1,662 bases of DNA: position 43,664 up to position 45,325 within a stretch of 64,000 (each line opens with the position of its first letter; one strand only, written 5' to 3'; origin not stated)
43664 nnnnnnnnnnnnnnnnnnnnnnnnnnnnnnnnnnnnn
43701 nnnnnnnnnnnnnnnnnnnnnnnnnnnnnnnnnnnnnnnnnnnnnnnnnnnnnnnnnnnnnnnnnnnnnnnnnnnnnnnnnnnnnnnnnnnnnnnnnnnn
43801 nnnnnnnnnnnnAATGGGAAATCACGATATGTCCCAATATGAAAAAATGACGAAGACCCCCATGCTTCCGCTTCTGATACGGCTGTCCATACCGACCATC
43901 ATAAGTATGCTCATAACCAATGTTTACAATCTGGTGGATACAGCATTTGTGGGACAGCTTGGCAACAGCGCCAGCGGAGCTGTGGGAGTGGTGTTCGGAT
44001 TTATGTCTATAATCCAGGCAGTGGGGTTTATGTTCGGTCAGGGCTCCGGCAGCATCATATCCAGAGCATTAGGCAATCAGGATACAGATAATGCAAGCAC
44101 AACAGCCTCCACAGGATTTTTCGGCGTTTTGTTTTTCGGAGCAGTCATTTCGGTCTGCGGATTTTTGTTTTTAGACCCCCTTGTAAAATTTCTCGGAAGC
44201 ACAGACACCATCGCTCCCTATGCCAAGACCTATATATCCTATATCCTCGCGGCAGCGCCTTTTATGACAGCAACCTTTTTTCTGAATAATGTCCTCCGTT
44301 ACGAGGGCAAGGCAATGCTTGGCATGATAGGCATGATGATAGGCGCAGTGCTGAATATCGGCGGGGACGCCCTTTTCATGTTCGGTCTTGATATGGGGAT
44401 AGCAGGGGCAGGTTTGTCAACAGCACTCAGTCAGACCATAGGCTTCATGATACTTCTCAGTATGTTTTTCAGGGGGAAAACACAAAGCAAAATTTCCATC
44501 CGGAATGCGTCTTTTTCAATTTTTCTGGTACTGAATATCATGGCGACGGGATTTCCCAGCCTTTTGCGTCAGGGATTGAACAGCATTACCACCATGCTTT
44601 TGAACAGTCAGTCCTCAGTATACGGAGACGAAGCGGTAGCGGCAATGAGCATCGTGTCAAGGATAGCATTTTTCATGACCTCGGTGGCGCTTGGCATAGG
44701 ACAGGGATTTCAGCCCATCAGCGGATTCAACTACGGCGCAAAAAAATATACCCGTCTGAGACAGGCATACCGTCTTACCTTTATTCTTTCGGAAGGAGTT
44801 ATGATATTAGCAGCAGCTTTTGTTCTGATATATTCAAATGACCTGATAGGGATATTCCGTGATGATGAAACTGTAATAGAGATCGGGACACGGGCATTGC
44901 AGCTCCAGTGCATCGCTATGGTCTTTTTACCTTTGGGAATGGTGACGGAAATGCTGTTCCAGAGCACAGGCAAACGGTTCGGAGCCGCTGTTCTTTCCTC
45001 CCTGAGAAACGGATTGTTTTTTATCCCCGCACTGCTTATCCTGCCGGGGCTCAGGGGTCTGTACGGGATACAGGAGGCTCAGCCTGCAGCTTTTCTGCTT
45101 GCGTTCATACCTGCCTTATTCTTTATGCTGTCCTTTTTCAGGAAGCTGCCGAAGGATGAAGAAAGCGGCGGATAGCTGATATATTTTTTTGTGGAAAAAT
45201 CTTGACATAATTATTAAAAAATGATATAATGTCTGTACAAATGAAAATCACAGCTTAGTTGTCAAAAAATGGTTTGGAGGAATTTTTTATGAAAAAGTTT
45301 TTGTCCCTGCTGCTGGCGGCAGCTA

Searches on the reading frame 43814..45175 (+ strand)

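Call 59: search_protein_families(library=pfam, proteins=[window:43814-45175:+], max_evalue=0.001)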
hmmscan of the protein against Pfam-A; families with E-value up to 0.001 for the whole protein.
window:43814-45175:+ (453 aa): 1 family
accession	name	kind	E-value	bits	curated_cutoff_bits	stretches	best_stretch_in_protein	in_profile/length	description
PF01554.23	MatE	-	1.3e-53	181.4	24.9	2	27-183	1-157/161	MatE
